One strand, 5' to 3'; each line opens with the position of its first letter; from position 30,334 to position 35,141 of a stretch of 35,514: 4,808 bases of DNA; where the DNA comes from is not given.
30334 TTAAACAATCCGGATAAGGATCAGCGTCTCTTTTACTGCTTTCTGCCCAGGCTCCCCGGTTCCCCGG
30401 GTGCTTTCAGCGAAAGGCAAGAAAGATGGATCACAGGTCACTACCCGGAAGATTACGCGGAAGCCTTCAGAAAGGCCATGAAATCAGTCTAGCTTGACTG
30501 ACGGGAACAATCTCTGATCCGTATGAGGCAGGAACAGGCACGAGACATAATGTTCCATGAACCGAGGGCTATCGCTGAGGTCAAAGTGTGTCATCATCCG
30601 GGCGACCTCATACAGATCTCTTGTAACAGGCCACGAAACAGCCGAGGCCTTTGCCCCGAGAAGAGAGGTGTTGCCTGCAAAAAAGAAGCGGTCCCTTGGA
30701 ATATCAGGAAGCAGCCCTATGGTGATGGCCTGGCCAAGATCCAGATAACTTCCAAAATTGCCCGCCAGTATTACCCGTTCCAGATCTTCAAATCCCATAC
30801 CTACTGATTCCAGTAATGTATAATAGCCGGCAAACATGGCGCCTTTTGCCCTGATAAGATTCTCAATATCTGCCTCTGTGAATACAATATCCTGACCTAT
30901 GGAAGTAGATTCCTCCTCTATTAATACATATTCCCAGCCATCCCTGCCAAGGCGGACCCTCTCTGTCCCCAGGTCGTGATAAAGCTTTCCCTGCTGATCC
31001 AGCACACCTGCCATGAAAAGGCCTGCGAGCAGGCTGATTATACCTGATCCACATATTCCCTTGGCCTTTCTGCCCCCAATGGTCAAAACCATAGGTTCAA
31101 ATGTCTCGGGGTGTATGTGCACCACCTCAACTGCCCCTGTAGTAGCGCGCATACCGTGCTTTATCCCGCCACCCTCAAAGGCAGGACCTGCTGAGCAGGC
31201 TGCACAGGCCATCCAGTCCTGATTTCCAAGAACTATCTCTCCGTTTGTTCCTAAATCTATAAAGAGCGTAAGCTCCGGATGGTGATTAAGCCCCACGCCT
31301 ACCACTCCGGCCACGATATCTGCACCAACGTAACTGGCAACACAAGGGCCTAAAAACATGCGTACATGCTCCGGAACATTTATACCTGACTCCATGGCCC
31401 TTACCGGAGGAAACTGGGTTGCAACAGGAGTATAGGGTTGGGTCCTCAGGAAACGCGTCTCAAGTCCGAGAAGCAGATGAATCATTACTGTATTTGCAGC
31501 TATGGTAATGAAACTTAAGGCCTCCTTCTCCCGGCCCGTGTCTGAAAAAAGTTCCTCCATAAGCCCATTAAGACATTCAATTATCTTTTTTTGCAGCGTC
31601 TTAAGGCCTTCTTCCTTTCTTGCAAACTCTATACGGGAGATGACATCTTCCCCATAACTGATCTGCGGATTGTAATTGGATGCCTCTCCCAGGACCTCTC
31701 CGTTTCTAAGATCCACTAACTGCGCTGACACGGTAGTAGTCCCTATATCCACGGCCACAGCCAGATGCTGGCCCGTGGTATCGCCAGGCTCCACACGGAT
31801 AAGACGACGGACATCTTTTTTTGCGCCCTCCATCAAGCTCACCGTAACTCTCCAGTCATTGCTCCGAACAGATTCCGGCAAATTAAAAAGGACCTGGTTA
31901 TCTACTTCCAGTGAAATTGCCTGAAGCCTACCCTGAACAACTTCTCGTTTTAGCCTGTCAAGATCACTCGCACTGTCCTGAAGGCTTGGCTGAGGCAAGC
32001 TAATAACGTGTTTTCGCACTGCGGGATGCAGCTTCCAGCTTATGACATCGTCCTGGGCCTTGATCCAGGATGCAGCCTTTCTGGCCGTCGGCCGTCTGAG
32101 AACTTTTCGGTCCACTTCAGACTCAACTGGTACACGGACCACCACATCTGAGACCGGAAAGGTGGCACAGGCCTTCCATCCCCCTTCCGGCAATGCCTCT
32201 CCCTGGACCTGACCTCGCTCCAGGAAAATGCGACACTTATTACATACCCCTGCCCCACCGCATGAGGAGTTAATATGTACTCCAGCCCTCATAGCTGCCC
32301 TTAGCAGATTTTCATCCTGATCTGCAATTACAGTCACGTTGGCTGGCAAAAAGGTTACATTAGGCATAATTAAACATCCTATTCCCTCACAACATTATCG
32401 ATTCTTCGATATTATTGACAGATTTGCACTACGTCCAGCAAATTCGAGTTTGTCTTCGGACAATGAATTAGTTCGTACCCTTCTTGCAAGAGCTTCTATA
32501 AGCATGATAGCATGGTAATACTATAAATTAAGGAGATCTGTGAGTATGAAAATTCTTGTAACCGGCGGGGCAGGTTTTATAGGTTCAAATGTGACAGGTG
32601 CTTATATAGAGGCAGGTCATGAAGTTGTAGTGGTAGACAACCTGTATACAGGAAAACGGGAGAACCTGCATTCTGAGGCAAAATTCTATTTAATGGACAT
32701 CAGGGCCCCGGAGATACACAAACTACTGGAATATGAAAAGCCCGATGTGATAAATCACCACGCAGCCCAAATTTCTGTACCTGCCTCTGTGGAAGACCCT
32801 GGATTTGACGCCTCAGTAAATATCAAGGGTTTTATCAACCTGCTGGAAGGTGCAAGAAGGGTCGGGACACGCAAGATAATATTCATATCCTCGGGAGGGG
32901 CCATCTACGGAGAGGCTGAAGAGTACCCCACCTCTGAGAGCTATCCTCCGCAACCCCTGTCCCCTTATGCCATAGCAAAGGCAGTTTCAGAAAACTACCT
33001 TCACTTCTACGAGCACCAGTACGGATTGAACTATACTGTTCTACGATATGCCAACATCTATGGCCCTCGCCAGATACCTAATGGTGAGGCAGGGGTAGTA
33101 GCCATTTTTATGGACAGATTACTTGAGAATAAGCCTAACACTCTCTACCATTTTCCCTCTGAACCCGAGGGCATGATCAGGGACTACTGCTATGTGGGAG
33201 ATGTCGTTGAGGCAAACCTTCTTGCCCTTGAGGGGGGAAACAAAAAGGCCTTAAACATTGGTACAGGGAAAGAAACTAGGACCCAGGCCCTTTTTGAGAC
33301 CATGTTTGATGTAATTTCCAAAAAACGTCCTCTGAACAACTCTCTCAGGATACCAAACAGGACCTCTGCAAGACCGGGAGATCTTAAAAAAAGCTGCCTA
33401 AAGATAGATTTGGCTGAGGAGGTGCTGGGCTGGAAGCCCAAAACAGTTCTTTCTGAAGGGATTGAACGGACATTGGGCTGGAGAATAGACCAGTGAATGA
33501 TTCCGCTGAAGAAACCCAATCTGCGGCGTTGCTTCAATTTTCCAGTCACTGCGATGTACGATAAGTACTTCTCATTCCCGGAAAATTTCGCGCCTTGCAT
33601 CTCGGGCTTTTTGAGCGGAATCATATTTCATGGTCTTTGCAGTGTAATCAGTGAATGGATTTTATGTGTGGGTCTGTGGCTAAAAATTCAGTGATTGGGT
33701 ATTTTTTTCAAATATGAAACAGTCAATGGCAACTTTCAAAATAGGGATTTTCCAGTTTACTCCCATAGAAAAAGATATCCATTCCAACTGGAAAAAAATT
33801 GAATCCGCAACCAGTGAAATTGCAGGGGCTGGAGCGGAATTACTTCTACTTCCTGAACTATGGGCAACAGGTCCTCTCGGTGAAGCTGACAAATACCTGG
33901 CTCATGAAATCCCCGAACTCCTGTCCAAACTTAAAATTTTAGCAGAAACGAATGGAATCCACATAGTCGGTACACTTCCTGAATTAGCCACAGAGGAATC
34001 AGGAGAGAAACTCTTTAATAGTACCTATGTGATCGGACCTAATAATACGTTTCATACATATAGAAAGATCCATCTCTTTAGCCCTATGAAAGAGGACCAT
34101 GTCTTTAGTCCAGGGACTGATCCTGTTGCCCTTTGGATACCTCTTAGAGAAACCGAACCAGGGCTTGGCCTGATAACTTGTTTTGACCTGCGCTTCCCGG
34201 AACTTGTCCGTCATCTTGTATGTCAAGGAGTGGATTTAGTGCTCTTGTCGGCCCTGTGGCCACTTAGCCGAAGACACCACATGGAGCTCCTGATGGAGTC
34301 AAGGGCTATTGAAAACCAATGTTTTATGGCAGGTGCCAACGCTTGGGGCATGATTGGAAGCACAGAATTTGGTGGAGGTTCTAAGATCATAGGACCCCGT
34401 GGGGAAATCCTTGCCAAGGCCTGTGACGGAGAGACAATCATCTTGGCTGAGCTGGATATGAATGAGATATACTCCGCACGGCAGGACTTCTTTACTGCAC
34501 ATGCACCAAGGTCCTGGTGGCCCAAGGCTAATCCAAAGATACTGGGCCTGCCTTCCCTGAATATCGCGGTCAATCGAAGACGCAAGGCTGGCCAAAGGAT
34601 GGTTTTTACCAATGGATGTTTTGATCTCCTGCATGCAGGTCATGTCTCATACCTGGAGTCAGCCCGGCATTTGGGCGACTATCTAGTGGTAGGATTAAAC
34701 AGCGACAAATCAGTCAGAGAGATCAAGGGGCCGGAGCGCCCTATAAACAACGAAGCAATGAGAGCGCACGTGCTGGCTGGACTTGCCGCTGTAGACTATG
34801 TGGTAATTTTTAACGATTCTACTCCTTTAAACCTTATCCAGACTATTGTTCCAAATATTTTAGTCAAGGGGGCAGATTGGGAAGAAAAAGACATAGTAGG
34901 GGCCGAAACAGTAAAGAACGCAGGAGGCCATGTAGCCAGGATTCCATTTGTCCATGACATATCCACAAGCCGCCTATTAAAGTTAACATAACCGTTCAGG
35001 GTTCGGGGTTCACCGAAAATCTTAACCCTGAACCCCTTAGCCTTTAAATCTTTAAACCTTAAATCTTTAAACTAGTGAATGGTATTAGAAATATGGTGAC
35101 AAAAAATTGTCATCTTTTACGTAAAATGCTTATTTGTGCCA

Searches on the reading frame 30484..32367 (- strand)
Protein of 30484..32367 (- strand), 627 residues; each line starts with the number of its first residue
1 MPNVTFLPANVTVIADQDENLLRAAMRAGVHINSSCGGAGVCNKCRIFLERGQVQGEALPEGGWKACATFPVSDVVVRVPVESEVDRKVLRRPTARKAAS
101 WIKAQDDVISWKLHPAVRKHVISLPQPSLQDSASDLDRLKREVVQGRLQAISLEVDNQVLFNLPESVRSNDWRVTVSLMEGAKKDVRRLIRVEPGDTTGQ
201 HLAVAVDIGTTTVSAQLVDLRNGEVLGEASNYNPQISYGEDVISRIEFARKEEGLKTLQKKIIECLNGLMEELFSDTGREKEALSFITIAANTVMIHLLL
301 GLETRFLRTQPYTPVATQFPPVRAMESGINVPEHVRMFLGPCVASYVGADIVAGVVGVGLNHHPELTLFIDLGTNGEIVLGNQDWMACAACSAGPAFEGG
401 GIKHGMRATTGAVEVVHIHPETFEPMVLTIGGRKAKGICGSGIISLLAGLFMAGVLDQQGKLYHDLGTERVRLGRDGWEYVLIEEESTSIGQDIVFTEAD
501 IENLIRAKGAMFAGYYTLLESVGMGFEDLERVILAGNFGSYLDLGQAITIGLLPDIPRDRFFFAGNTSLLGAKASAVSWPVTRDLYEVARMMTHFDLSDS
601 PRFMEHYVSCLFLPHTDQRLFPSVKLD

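Call 78: search_protein_families(library=pfam, proteins=[window:30484-32367:-], max_evalue=0.00001)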
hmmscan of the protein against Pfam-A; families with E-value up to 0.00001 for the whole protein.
window:30484-32367:- (627 aa): 4 families
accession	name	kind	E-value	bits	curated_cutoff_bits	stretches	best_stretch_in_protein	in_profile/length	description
PF14574.11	RACo_C_ter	-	5.8e-101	337.4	27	1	365-625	1-261/261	C-terminal domain of RACo the ASKHA domain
PF17651.6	Raco_middle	-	3e-55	186.8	26.8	1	202-362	1-162/163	RACo middle region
PF17650.6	RACo_linker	-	2.6e-19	69.3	26.2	1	110-198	5-85/86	RACo linker region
PF00111.32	Fer2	-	3e-08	33.9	21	1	8-71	5-76/77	2Fe-2S iron-sulfur cluster binding domain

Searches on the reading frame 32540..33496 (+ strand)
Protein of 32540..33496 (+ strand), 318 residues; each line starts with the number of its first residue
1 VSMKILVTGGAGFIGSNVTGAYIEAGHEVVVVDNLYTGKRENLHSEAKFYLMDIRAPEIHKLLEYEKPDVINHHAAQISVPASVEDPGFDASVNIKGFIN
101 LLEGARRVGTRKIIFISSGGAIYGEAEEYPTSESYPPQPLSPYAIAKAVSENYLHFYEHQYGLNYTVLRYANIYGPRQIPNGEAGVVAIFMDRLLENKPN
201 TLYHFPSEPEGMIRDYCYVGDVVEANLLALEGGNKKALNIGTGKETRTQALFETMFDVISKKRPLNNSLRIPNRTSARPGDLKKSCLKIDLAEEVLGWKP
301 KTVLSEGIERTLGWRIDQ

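Call 78: search_protein_families(library=pfam, proteins=[window:32540-33496:+], max_evalue=0.00001)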
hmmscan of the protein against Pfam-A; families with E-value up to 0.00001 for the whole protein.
window:32540-33496:+ (318 aa): 7 families
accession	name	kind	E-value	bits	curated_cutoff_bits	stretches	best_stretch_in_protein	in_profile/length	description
PF01370.27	Epimerase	-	1.5e-54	185.4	20.9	1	5-241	1-240/240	NAD dependent epimerase/dehydratase family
PF16363.11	GDP_Man_Dehyd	-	1.2e-51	176.6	27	1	6-311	1-332/332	GDP-mannose 4,6 dehydratase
PF01073.25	3Beta_HSD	-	1.5e-14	54.1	22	1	6-231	1-230/280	3-beta hydroxysteroid dehydrogenase/isomerase family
PF04321.23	RmlD_sub_bind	-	1e-12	48.2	27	1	3-176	1-154/287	RmlD substrate binding domain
PF02719.21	Polysacc_synt_2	-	2.2e-10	40.6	20.2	1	5-259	1-247/293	Polysaccharide biosynthesis protein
PF07993.18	NAD_binding_4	-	8.5e-07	28.8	20.1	0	65-178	86-210/258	Male sterility protein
PF13460.12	NAD_binding_10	-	8.9e-06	26.1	27.2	0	9-173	1-146/184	NAD(P)H-binding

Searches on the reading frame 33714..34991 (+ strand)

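Call 78: search_protein_families(library=pfam, proteins=[window:33714-34991:+], max_evalue=0.00001)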
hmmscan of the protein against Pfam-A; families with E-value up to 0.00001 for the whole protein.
window:33714-34991:+ (425 aa): 2 families
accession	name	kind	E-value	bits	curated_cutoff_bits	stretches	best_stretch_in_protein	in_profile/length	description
PF00795.27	CN_hydrolase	-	1.2e-42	146.5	23.2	1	10-257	2-256/256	Carbon-nitrogen hydrolase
PF01467.32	CTP_transf_like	-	2.3e-16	60.7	21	1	298-392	1-93/133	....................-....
